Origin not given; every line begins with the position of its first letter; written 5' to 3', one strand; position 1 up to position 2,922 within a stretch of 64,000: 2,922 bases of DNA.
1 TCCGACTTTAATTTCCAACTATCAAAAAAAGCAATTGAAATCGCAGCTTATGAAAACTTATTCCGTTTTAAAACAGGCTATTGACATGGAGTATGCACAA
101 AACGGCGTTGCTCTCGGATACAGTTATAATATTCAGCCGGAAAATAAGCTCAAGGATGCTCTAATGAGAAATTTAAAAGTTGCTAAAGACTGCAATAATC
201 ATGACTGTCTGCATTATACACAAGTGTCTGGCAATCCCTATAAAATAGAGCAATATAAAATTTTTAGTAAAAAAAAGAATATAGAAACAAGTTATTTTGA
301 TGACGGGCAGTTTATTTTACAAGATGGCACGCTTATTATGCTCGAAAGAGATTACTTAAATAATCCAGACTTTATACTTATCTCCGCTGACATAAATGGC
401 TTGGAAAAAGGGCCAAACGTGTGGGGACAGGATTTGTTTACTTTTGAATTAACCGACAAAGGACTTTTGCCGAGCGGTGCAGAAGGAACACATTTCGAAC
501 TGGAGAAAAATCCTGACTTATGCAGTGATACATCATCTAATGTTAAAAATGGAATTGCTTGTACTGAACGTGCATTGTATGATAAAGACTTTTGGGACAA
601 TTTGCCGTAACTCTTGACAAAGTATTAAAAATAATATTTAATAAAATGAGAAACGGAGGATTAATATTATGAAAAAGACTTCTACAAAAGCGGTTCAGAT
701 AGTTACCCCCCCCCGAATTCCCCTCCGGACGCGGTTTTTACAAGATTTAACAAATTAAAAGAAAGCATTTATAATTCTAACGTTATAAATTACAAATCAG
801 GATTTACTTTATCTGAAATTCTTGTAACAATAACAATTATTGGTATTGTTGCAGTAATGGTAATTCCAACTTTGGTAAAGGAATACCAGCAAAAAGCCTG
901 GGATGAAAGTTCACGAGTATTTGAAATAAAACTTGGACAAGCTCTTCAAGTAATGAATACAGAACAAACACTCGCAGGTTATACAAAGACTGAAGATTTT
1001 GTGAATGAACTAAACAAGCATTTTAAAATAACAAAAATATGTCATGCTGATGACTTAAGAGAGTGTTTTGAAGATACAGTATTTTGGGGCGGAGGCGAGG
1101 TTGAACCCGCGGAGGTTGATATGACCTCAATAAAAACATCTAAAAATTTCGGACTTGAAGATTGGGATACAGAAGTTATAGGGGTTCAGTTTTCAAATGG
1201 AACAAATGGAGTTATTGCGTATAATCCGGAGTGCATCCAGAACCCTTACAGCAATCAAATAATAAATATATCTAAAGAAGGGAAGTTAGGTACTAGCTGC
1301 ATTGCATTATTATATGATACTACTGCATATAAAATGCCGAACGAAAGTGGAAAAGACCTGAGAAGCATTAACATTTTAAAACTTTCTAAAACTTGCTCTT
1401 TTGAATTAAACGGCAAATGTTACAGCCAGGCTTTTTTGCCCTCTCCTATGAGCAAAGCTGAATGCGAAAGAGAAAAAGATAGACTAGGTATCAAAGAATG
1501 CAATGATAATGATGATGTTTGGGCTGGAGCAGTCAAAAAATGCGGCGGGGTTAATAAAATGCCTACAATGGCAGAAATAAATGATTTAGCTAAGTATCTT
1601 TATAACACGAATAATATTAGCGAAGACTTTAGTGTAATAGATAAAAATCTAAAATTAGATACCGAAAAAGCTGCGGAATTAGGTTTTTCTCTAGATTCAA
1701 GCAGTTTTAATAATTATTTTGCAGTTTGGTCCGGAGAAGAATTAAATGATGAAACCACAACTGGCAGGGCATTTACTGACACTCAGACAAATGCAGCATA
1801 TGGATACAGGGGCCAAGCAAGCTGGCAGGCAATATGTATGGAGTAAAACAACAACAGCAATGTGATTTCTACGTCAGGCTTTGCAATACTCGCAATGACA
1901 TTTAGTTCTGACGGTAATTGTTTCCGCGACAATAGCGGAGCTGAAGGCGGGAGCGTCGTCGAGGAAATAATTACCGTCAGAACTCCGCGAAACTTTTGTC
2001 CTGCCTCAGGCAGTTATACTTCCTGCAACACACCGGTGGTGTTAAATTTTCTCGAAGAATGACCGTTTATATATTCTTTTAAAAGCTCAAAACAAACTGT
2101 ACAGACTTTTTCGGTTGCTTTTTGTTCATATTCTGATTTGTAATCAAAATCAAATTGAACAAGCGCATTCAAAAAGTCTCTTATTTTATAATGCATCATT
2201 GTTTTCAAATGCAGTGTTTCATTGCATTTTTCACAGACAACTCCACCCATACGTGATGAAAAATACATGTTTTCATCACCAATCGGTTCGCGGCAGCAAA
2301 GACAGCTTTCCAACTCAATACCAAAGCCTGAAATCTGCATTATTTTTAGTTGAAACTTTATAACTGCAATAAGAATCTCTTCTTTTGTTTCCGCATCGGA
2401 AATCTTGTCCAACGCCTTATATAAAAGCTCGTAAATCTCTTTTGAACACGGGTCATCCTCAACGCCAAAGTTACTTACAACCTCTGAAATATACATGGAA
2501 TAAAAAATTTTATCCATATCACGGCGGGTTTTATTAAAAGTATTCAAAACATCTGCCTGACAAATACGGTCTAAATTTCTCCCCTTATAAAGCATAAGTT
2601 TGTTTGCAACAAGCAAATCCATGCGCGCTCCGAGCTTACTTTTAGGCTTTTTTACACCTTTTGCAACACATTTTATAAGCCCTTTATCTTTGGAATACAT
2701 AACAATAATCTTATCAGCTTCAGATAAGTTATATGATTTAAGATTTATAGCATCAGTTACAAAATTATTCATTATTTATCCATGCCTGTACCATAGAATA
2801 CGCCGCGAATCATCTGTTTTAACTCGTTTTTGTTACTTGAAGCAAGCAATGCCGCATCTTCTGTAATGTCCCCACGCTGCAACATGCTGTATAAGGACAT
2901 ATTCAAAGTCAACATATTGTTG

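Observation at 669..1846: C9 homopolymer splits a pilin-like gene just after its start: candidate contingency (phase-variable) locus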

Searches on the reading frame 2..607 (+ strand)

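Call 32: search_protein_families(library=pfam, proteins=[window:2-607:+], max_evalue=0.01)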
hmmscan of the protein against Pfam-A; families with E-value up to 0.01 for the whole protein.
window:2-607:+ (202 aa): 0 families

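Call 33: search_protein_families(library=ncbifam, proteins=[window:2-607:+], max_evalue=0.01)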
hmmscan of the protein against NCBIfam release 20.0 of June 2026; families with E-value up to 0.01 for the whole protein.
window:2-607:+ (202 aa): 1 family
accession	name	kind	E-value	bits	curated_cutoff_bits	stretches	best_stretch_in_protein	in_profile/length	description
NF011645.0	PRK15063.1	equivalog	0.0072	15.2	562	0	29-109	330-412/430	isocitrate lyase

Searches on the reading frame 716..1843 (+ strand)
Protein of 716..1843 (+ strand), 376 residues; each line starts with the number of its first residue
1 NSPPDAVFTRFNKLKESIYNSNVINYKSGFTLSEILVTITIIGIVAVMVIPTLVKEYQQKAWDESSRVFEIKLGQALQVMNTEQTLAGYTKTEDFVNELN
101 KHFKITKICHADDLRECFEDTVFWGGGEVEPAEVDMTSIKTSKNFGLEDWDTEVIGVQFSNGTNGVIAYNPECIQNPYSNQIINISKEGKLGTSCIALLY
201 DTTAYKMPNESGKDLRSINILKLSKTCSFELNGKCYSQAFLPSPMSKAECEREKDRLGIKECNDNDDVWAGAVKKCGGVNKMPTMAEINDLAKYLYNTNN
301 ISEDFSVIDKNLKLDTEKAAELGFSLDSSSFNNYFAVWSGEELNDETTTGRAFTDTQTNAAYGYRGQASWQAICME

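Call 21: find_encoding_contigs(protein=window:857-1843:+, flank=3000, max_places=10)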
Protein window:857-1843:+ (329 aa): 2 contigs read that carry it; 2 places shown.
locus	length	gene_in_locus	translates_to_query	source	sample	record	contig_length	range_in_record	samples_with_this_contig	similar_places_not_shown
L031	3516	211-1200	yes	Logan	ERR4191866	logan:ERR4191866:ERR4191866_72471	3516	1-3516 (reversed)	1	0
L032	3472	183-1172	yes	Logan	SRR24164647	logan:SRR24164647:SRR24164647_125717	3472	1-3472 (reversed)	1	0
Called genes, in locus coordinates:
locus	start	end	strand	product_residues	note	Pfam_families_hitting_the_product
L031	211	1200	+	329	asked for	-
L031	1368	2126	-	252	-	PF11967:RecO_N, PF02565:RecO_C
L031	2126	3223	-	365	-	PF00437:T2SSE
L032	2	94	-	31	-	?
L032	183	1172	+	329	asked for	-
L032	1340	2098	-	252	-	PF11967:RecO_N, PF02565:RecO_C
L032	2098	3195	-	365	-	PF00437:T2SSE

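Call 24: find_homologous_proteins(query=window:716-1843:+, max_evalue=1e-30)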
Query window:716-1843:+ (376 aa): 406 proteins with E <= 1e-30 among 3714 candidates; the best 120 are listed.
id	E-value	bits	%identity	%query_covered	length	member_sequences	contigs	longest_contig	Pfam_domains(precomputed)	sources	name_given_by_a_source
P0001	5.2e-222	755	100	88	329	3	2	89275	-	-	-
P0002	1.4e-190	651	78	94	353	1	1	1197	-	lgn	-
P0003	4.9e-128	445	57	92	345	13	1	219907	-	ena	-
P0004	2.2e-126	440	57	93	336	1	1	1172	-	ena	-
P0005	1.6e-125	437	56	92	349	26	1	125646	-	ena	-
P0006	2.0e-125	437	57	93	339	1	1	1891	-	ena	-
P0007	5.9e-125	435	56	93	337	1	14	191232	-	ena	-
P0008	2.0e-124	433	56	93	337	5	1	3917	-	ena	-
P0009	2.3e-123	430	55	93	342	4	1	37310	-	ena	-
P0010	7.8e-123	428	53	98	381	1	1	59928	-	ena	-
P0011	1.1e-122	428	56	93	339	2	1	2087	-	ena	-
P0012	2.5e-122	427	55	93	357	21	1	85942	PF07963.18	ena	-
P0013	4.5e-122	426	53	98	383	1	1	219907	-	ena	-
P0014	2.3e-121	423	56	92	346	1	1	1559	-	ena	-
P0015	3.8e-121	423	55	92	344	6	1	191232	-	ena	-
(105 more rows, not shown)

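Call 25: list_cluster_members(proteins=[P0001, P0002])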
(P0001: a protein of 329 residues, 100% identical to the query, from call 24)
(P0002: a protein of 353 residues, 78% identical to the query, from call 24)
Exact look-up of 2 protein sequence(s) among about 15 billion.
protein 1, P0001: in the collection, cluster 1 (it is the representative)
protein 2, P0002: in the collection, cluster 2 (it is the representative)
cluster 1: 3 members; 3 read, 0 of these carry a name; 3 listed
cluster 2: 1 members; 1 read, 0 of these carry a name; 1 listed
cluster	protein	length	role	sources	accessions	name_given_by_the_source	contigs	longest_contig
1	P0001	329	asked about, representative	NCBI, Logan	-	-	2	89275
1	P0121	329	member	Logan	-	-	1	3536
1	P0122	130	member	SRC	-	-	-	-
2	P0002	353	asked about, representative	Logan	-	-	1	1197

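Call 26: find_encoding_contigs(protein=P0121, flank=3000, max_places=10)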
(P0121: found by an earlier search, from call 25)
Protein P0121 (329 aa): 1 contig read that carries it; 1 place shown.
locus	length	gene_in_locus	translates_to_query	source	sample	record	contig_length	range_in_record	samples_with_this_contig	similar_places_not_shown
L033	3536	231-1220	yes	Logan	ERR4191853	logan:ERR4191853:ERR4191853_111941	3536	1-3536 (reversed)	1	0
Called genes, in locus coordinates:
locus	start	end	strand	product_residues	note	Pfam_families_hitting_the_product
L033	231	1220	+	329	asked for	-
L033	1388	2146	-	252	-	PF11967:RecO_N, PF02565:RecO_C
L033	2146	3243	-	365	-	PF00437:T2SSE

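Call 27: find_encoding_contigs(protein=P0002, flank=3000, max_places=10)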
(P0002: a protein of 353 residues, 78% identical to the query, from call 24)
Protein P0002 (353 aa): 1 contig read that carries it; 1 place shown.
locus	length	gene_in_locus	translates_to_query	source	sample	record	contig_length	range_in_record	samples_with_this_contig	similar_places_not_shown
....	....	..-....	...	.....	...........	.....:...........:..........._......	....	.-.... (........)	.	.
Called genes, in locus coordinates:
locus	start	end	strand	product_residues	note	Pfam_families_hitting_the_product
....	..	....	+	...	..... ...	-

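Call 32: search_protein_families(library=pfam, proteins=[window:716-1843:+], max_evalue=0.01)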
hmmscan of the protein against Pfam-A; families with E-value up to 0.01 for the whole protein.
window:716-1843:+ (376 aa): 1 family
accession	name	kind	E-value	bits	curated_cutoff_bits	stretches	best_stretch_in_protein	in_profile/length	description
PF07963.17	N_methyl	-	1.6e-06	27.9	21.2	1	25-49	2-26/27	Prokaryotic N-terminal methylation motif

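Call 33: search_protein_families(library=ncbifam, proteins=[window:716-1843:+], max_evalue=0.01)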
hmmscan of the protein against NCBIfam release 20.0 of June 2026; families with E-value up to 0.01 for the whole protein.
window:716-1843:+ (376 aa): 7 families
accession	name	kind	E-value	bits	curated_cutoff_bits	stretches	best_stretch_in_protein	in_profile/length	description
TIGR01710.1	typeII_sec_gspG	equivalog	4.2e-06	26.8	88.85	1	28-99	1-69/134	type II secretion system major pseudopilin GspG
TIGR02532.1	IV_pilin_GFxxxE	domain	1.1e-05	25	16.3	1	28-50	2-24/24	prepilin-type N-terminal cleavage/methylation domain-containing protein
TIGR01708.2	typeII_sec_gspH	equivalog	1.3e-05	25.3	80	1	28-79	2-53/169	type II secretion system minor pseudopilin GspH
NF040999.1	pilin_ComGC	equivalog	0.00045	20.4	75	1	28-59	2-33/84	competence type IV pilus major pilin ComGC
NF041013.1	T4P_ComGE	equivalog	0.0006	19.9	49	1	27-66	3-42/83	competence type IV pilus minor pilin ComGE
NF041775.1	typeIV_PilA_Myxo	equivalog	0.00063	19.8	400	1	27-60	10-42/214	type IV pilin protein PilA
NF007862.0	PRK10574.1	equivalog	0.0014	18.8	138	1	27-61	4-37/145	prepilin peptidase-dependent pilin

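Call 59: predict_structure(alignment_id=A1)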
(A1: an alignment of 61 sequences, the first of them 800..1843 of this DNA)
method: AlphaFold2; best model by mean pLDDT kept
length: 348 residues; sequences in the alignment: 61
mean_pLDDT: 85.6   pTM: 0.53
mean pLDDT of the five models: 85.6, 85.3, 85.1, 84.0, 83.9
residues with pLDDT >= 90: 189; 70-90: 115; 50-70: 26; < 50: 18
segments of 3 or more residues with pLDDT < 50: 1-4, 11-20
pLDDT, mean of each block of 10 residues (from residue 1): 48 45 64 86 94 93 95 95 86 72 75 86 91 92 89 82 89 74 83 70 81 95 96 94 94 96 96 93 94 87 84 95 96 94 92
secondary structure, 60 per line:
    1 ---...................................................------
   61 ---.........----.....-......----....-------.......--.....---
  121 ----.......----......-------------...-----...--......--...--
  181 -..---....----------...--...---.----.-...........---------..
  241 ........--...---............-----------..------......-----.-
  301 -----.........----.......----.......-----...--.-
elements in order: H4-54 H64-72 E77-81 H83-88 E93-96 E104-107 H114-117 E125-131 E136-141 E155-157 E163-165 E168-173 E187-190 E201-203 E206-208 H219-229 H240-248 H257-268 H288-293 E306-314 E319-325 E330-336 E342-344

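Call 64: fold_search(model_id=the predicted structure, library=pdb)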
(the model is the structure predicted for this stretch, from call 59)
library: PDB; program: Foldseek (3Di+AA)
matches with E <= 10: 159; with E <= 0.001: 0
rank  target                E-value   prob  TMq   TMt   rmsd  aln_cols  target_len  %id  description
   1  4eps                  2.4e-01  0.04  0.15  0.12  18.7       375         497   10  Crystal structure of a fimbrial protein (BACOVA_04982) from Bacteroides ovatus ATCC 8483 at 1.85 A resolution (released 2012-06-13)
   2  8oks_B                4.0e-01  0.16  0.16  0.39   8.1       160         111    9  Crystal structure of Bdellovibrio bacteriovorus Bd2740 C-terminal domain (released 2023-10-25)
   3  8oks_A                4.8e-01  0.38  0.11  0.30   3.1        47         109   13  Crystal structure of Bdellovibrio bacteriovorus Bd2740 C-terminal domain (released 2023-10-25)
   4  7cyr                  1.0e+00  0.02  0.08  0.08  19.2       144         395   17  The closed conformation of MSMEG_1954 from Mycobacterium smegmatis (released 2021-12-08)
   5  5vec_A                1.0e+00  0.01  0.08  0.06  17.7       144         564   12  Crystal Structure of the R515L missense variant of human PGM1 (released 2018-06-27)
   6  2i5b_C                1.3e+00  0.07  0.10  0.12   8.7        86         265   13  The crystal structure of an ADP complex of Bacillus subtilis pyridoxal kinase provides evidence for the parralel emerg (released 2006-09-19)
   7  1bwu_A                1.7e+00  0.01  0.07  0.15  11.3       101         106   13  MANNOSE-SPECIFIC AGGLUTININ (LECTIN) FROM GARLIC (ALLIUM SATIVUM) BULBS COMPLEXED WITH ALPHA-D-MANNOSE (released 1999-01-20)
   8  7p5o_A                1.7e+00  0.01  0.08  0.05  15.6       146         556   11  Crystal structure of Aspergillus fumigatus phosphoglucomutase in complex with the reaction intermediate (released 2022-07-27)
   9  8b6a_A                1.9e+00  0.02  0.09  0.15  15.3       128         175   15  Crystal structure of BfrB protein from Bacteroides fragilis NCTC 9343 (released 2023-05-31)
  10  7sh2_H                1.9e+00  0.01  0.08  0.10  20.7       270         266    9  Structure of the yeast Rad24-RFC loader bound to DNA and the open 9-1-1 clamp (released 2022-03-23)
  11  2i5b_A                2.0e+00  0.05  0.10  0.12   8.1        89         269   13  The crystal structure of an ADP complex of Bacillus subtilis pyridoxal kinase provides evidence for the parralel emerg (released 2006-09-19)
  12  8b6a_B                2.0e+00  0.02  0.09  0.15  15.2       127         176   14  Crystal structure of BfrB protein from Bacteroides fragilis NCTC 9343 (released 2023-05-31)
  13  5vbi_B                2.0e+00  0.01  0.08  0.06  17.6       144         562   12  Crystal Structure of the R515W missense variant of human PGM1 (released 2018-06-20)
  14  7p5o_B                2.1e+00  0.01  0.08  0.05  15.6       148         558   11  Crystal structure of Aspergillus fumigatus phosphoglucomutase in complex with the reaction intermediate (released 2022-07-27)
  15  9n59_A                2.3e+00  0.01  0.07  0.05  15.0        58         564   17  CryoEM structure of the Azotobacter vinelandii flagellar filament (released 2025-07-16)
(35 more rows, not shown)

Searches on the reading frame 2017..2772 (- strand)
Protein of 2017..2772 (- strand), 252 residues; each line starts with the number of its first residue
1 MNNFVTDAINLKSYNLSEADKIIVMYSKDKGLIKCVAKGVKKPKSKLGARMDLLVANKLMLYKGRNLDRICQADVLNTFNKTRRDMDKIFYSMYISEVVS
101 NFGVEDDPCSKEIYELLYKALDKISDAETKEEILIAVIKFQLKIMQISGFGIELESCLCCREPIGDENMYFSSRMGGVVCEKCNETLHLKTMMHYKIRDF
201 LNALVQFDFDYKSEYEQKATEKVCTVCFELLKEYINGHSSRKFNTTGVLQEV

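Call 43: find_encoding_contigs(protein=window:2017-2772:-, flank=2500, max_places=10)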
Protein window:2017-2772:- (252 aa): 11 contigs read that carry it; 10 places shown.
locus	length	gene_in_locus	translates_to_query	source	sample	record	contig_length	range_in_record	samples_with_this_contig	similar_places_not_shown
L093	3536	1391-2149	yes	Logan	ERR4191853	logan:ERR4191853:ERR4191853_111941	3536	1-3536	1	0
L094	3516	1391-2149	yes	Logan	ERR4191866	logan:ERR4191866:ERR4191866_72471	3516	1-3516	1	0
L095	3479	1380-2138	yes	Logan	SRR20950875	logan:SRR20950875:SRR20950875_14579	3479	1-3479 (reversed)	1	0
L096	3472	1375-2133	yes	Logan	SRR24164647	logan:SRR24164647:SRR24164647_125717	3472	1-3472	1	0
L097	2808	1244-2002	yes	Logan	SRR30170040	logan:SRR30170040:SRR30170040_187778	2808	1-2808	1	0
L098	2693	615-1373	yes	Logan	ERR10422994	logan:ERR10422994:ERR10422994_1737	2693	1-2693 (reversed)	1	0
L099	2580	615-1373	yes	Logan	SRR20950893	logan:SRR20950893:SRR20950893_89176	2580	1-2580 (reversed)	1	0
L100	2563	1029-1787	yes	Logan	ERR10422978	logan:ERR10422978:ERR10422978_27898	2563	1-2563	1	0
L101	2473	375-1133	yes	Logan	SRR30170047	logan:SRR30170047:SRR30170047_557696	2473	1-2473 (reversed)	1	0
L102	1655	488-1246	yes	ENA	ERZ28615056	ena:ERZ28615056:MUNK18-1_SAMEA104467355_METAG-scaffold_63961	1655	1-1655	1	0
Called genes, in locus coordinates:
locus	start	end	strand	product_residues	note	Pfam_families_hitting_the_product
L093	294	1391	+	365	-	PF00437:T2SSE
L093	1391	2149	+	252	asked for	PF11967:RecO_N, PF02565:RecO_C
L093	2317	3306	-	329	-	-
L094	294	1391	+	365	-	PF00437:T2SSE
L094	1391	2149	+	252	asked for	PF11967:RecO_N, PF02565:RecO_C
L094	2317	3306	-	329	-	-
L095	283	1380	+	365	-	PF00437:T2SSE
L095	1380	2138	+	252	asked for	PF11967:RecO_N, PF02565:RecO_C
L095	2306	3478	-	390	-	?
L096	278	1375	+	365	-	PF00437:T2SSE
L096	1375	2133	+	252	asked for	PF11967:RecO_N, PF02565:RecO_C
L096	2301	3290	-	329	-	-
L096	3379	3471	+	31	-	?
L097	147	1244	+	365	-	PF00437:T2SSE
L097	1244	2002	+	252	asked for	PF11967:RecO_N, PF02565:RecO_C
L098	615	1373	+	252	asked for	PF11967:RecO_N, PF02565:RecO_C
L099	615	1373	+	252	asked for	PF11967:RecO_N, PF02565:RecO_C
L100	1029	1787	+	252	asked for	PF11967:RecO_N, PF02565:RecO_C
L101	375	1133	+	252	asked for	PF11967:RecO_N, PF02565:RecO_C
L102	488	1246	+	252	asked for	PF11967:RecO_N, PF02565:RecO_C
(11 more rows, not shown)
